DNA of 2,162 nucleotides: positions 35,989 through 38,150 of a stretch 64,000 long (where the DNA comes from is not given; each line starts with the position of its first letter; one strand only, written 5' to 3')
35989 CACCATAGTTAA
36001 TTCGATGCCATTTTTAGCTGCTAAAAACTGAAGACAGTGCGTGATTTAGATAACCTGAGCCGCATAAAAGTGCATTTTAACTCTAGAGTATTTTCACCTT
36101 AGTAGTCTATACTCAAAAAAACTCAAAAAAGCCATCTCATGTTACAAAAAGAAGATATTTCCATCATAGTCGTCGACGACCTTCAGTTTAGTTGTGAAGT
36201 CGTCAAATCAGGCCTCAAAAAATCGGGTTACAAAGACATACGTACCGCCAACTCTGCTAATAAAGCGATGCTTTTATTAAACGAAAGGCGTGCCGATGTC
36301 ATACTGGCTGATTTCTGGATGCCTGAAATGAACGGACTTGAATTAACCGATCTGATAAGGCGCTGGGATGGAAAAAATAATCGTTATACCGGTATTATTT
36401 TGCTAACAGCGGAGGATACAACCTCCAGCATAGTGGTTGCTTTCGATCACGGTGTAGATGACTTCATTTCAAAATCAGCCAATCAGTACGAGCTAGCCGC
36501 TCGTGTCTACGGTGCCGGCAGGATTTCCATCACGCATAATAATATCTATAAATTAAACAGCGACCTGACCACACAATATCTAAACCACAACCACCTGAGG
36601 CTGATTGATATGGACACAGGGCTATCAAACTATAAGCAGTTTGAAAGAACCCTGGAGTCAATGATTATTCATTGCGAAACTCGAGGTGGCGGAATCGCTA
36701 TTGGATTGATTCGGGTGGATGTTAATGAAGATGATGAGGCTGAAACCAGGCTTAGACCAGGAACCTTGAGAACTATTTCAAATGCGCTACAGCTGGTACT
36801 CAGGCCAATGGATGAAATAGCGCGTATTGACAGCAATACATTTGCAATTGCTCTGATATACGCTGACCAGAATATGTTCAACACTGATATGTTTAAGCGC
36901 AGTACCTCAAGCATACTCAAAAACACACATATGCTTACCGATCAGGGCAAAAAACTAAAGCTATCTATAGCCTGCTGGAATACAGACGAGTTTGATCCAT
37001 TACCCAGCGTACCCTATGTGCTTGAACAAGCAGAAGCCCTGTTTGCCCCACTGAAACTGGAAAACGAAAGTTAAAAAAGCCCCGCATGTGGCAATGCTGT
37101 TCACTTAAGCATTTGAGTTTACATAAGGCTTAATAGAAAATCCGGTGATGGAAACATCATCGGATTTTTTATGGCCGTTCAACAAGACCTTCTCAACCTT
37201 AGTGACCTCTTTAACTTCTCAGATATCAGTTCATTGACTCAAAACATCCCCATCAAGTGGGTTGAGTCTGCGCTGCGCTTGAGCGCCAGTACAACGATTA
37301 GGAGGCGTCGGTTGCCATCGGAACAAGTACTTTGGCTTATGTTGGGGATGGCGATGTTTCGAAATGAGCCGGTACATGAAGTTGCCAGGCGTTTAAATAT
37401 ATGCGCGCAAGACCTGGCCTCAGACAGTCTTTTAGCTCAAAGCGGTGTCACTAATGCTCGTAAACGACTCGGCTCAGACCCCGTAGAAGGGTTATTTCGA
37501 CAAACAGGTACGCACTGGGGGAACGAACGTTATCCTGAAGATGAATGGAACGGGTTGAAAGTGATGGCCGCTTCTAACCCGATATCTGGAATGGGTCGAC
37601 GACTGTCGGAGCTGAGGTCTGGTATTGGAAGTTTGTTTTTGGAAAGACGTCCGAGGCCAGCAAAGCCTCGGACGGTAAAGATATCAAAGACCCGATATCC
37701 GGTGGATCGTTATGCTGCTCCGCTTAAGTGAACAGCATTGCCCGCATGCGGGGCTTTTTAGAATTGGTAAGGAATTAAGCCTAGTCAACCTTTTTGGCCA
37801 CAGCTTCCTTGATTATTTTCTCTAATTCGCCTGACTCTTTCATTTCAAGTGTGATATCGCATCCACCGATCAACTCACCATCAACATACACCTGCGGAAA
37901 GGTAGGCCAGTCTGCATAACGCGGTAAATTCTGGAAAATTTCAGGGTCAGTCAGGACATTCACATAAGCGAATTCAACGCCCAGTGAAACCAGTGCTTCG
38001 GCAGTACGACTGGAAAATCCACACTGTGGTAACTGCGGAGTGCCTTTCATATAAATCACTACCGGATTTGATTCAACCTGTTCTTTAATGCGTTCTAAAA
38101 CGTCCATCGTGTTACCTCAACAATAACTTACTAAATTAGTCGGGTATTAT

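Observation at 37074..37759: Internally deleted IS4-family element retaining both 36-bp terminal repeats and an in-frame fusion of the transposase N- and C-termini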

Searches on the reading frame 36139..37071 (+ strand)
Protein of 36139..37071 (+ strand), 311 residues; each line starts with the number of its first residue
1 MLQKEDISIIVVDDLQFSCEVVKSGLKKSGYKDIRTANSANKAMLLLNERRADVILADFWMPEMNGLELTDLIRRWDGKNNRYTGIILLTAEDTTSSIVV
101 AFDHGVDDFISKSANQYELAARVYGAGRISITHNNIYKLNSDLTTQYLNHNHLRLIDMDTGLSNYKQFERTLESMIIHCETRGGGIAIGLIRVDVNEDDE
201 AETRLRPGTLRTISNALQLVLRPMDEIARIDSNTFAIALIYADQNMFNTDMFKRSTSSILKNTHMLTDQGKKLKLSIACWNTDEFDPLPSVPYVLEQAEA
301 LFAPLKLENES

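Call 4: search_protein_families(library=pfam, proteins=[window:36139-37071:+], max_evalue=0.1)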
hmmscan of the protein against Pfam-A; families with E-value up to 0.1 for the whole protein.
window:36139-37071:+ (311 aa): 4 families
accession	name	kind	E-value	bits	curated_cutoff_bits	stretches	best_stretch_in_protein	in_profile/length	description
PF00072.30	Response_reg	-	4.6e-23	81.9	30.2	1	9-123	1-110/111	Response regulator receiver domain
PF00990.26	GGDEF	-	5.3e-05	23.5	23.8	1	156-280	3-132/161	Diguanylate cyclase, GGDEF domain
PF03975.18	CheD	-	0.0049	17.4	25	1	106-169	28-96/108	CheD chemotactic sensory transduction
PF21695.3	GlnR_1st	-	0.047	14.1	27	0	45-123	35-107/111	Transcription regulator GlnR, N-terminal domain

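Call 15: find_homologous_proteins(query=window:36139-37071:+)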
Query window:36139-37071:+ (311 aa): 787 proteins with E <= 0.001 among 2789 candidates; the best 120 are listed.
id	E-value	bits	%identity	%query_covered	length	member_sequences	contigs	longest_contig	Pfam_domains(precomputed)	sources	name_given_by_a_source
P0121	1.9e-202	688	100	100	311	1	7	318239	PF00072.31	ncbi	-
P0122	7.5e-202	687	100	100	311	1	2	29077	PF00072.31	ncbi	-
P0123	9.5e-184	627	90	100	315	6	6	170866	PF00072.31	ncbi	-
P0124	8.9e-181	617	89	100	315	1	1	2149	PF00072.31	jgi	jgi:PleD family two-component response regulator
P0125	4.5e-179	612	89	100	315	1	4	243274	PF00072.31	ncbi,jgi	jgi:PleD family two-component response regulator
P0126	7.6e-176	601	87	100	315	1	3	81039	PF00072.31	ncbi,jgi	jgi:PleD family two-component response regulator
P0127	2.4e-175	600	87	100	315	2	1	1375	PF00072.31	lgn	-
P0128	1.3e-174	597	90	96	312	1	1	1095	PF00072.31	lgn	-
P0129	9.3e-169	578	84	100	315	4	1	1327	PF00990.27,PF00072.31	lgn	-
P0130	8.4e-166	568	83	99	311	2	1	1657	PF00990.27,PF00072.31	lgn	-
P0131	2.8e-162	557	80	99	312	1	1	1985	PF00990.27,PF00072.31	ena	-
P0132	1.7e-160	551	81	100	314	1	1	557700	PF00990.27,PF00072.31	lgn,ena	-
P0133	7.1e-145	500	70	99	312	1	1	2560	PF00990.27,PF00072.31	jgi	jgi:PleD family two-component response regulator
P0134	1.8e-144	498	74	99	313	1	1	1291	PF00990.27,PF00072.31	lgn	-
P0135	2.0e-143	495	69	99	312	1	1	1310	PF00990.27,PF00072.31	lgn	-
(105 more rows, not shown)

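Call 17: find_encoding_contigs(protein=P0123, flank=2500, max_places=3)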
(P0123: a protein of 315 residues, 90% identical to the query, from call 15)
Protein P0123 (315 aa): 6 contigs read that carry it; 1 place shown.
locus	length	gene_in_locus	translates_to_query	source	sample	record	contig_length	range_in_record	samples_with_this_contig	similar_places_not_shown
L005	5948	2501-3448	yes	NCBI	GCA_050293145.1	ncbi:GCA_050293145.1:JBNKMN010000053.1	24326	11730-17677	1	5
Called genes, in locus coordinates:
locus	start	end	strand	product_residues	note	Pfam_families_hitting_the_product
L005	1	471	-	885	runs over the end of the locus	PF28598:PDH_E1_N, PF00456:Transketolase_N, PF17831:PDH_E1_M, PF22613:Transketolase_C_1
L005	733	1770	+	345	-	PF01979:Amidohydro_1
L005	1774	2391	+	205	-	PF00929:RNase_T, PF16473:Rv2179c-like (weak)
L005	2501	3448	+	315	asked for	PF00072:Response_reg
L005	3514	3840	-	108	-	PF00462:Glutaredoxin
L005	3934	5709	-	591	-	PF13522:GATase_6, PF13537:GATase_7, PF00733:Asn_synthase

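Call 18: find_encoding_contigs(protein=P0125, flank=2500, max_places=3)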
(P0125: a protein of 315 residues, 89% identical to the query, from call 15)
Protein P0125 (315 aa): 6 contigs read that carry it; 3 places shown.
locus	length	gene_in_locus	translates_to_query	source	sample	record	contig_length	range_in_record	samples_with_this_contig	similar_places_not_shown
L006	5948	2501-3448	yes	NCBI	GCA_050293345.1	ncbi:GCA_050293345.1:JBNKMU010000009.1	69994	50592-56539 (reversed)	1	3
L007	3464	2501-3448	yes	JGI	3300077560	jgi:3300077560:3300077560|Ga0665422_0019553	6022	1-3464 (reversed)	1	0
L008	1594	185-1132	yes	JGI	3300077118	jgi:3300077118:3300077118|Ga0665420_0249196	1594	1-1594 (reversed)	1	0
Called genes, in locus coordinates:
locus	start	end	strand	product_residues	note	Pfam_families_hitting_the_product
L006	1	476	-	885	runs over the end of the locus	PF28598:PDH_E1_N, PF00456:Transketolase_N, PF17831:PDH_E1_M, PF22613:Transketolase_C_1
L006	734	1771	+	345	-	PF01979:Amidohydro_1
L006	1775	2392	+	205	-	PF00929:RNase_T, PF16473:Rv2179c-like (weak)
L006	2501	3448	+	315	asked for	PF00072:Response_reg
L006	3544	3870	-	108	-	PF00462:Glutaredoxin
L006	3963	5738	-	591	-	PF13522:GATase_6, PF13537:GATase_7, PF00733:Asn_synthase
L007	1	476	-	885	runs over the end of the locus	PF28598:PDH_E1_N, PF00456:Transketolase_N, PF17831:PDH_E1_M, PF22613:Transketolase_C_1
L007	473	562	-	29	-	-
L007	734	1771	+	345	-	PF01979:Amidohydro_1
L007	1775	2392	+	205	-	PF00929:RNase_T, PF16473:Rv2179c-like (weak)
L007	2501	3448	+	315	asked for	PF00072:Response_reg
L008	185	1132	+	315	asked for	PF00072:Response_reg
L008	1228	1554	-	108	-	PF00462:Glutaredoxin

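Call 19: find_encoding_contigs(protein=P0122, flank=2500, max_places=3)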
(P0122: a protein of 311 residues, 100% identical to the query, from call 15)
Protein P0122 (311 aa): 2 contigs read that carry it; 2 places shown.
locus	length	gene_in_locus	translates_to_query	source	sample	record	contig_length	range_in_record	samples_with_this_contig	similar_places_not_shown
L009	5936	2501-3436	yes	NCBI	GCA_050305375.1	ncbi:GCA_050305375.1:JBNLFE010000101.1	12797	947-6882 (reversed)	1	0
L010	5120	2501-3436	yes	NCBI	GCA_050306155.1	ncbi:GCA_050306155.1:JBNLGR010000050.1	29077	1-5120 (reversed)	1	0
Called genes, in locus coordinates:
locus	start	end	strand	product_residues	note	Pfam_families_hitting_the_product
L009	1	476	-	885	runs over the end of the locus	PF28598:PDH_E1_N, PF00456:Transketolase_N, PF17831:PDH_E1_M, PF22613:Transketolase_C_1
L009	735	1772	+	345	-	PF01979:Amidohydro_1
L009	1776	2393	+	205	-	PF00929:RNase_T, PF16473:Rv2179c-like (weak)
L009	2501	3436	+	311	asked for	PF00072:Response_reg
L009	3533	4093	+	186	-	PF13006:Nterm_IS4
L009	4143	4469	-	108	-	PF00462:Glutaredoxin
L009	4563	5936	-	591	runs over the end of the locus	PF13522:GATase_6, PF13537:GATase_7, PF00733:Asn_synthase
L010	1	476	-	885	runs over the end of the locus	PF28598:PDH_E1_N, PF00456:Transketolase_N, PF17831:PDH_E1_M, PF22613:Transketolase_C_1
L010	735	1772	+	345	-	PF01979:Amidohydro_1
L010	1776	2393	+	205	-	PF00929:RNase_T, PF16473:Rv2179c-like (weak)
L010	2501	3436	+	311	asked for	PF00072:Response_reg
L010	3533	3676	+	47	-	-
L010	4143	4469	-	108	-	PF00462:Glutaredoxin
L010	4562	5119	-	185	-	?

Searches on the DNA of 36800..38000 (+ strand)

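Call 8: search_dna_similar(query=window:37060-37775:+, collection=plasmids, mode=distant, max_rows=25)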
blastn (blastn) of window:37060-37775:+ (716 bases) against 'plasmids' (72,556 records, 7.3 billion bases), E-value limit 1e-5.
Records with a match: 166; places in all: 184; records where one place covers at least 80% of the query: 1.
Best place of each record, by identity: 80-90% 13; 60-80% 153.
By first word of the organism name: Escherichia 124; Salmonella 18; Klebsiella 8; Aeromonas 4; uncultured 3; Vibrio 3; Acinetobacter 1; Enterobacter 1; Photobacterium 1; Citrobacter 1; and 2 more.
By predicted mobility (MOB-suite, as given by PLSDB): conjugative 102; mobilizable 52; non-mobilizable 12.
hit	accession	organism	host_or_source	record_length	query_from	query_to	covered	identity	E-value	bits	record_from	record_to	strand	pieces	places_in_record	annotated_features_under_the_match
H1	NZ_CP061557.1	Acinetobacter seifertii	Homo sapiens,blood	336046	32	681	90%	72.2%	9e-50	346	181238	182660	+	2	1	none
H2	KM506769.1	uncultured bacterium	-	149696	539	682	20%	77.9%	2e-21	111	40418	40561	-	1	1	Putative transposase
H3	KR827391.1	uncultured bacterium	-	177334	539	682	20%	77.9%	2e-21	111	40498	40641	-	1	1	Putative transposae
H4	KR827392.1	uncultured bacterium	-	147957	539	682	20%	77.9%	2e-21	111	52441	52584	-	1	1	Putative transposase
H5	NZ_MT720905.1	Escherichia coli K-12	-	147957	539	682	20%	77.9%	2e-21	111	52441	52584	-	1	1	IS4 family transposase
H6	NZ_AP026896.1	Aeromonas caviae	Microbe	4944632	575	701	18%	80.3%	4e-23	117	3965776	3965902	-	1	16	none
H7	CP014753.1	Escherichia coli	Odocoileus virginianus,feces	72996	567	697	18%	76.7%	4e-16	94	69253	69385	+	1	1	transposase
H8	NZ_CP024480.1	Escherichia coli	Homo sapiens,stool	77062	567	697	18%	76.7%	4e-16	94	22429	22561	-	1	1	IS4 family transposase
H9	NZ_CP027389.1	Escherichia coli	Homo sapiens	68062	567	697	18%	76.7%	4e-16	94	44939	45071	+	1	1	none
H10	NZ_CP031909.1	Escherichia coli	Homo sapiens,Clinical: Human (Homo ...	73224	567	697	18%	76.7%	4e-16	94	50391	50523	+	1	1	IS4 family transposase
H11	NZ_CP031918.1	Escherichia coli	Homo sapiens,Clinical: Human (Homo ...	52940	567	697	18%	76.7%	4e-16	94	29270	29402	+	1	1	none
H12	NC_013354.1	Escherichia coli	-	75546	567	697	18%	76.7%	4e-16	94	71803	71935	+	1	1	none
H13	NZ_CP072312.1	Escherichia coli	fish,bacteria culture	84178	567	697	18%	76.7%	4e-16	94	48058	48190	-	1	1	IS4 family transposase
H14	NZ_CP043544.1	Escherichia coli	Sus scrofa,Pig rectal swab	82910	567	697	18%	76.7%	4e-16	94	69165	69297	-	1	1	IS4 family transposase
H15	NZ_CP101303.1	Escherichia coli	Homo sapiens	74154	567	697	18%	76.7%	4e-16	94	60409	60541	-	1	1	none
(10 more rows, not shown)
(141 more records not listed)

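Call 9: get_annotated_region(hit=H1, flank=1500)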
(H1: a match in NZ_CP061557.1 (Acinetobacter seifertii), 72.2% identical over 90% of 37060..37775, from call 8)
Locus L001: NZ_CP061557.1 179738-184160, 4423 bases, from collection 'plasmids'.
description: Acinetobacter seifertii strain AS74 plasmid pAS74-1, complete sequence
organism: Acinetobacter seifertii (NCBI taxid 1530123)
taxonomy: Bacteria; Pseudomonadota; Gammaproteobacteria; Moraxellales; Moraxellaceae; Acinetobacter; Acinetobacter seifertii
host: -; source: Homo sapiens,blood; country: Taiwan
typing (MOB-suite, as given by PLSDB): mobilizable; relaxase MOBP,MOBP
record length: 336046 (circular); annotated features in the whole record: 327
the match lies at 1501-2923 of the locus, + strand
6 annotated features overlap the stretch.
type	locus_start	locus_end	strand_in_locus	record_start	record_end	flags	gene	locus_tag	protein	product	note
CDS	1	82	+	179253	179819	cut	-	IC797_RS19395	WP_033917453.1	recombinase family protein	GO:0006310 - DNA recombination [Evidence IEA]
CDS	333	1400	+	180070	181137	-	-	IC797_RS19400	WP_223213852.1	hypothetical protein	-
CDS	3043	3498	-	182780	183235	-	merR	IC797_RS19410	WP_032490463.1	Hg(II)-responsive transcriptional regulator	-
CDS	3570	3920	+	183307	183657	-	merT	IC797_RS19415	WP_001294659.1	mercuric ion transporter MerT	-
CDS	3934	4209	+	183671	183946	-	merP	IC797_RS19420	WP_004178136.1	mercury resistance system periplasmic binding protein MerP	-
CDS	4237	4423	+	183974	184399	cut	merC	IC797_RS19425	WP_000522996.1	organomercurial transporter MerC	-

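Call 46: get_annotated_region(hit=H8, flank=1700)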
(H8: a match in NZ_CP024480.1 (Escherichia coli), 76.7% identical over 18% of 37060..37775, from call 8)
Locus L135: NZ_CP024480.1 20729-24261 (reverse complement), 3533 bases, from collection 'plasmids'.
description: Escherichia coli strain 2011C-4315 plasmid unnamed1, complete sequence
organism: Escherichia coli (NCBI taxid 562)
taxonomy: Bacteria; Pseudomonadota; Gammaproteobacteria; Enterobacterales; Enterobacteriaceae; Escherichia; Escherichia coli
host: -; source: Homo sapiens,stool; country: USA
typing (MOB-suite, as given by PLSDB): conjugative; replicon IncFIB; relaxase MOBF; mating-pair formation MPF_F
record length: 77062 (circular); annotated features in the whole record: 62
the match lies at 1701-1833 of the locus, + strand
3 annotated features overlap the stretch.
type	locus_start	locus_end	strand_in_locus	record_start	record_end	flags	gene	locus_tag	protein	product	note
CDS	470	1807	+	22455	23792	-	-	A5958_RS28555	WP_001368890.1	IS4 family transposase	-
CDS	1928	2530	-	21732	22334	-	-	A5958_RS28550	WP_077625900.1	transglycosylase SLT domain-containing protein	-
CDS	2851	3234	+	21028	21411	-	traM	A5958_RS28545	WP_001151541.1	conjugal transfer relaxosome DNA-binding protein TraM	-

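Call 54: search_rna_families(source=window, start=36800, end=38000, threshold=evalue, max_evalue=1)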
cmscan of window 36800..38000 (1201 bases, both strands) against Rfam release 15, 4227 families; matches with E-value up to 1: 0.
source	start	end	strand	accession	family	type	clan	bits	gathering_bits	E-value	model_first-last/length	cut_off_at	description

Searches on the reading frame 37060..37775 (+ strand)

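Call 16: search_protein_families(library=pfam, proteins=[L001:1530-2279:+, L001:2207-2911:+], max_evalue=0.01)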
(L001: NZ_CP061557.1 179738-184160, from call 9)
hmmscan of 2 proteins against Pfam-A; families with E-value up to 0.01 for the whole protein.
L001:1530-2279:+ (250 aa): 1 family
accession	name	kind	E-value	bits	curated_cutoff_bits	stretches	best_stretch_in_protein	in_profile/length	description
PF13006.12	Nterm_IS4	-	1.6e-28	99.2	25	1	35-127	3-95/95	Insertion element 4 transposase N-terminal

L001:2207-2911:+ (235 aa): 1 family
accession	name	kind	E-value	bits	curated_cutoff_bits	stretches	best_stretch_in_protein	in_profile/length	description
PF01609.27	DDE_Tnp_1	-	5.4e-15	56.1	23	1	3-146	83-200/200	Transposase DDE domain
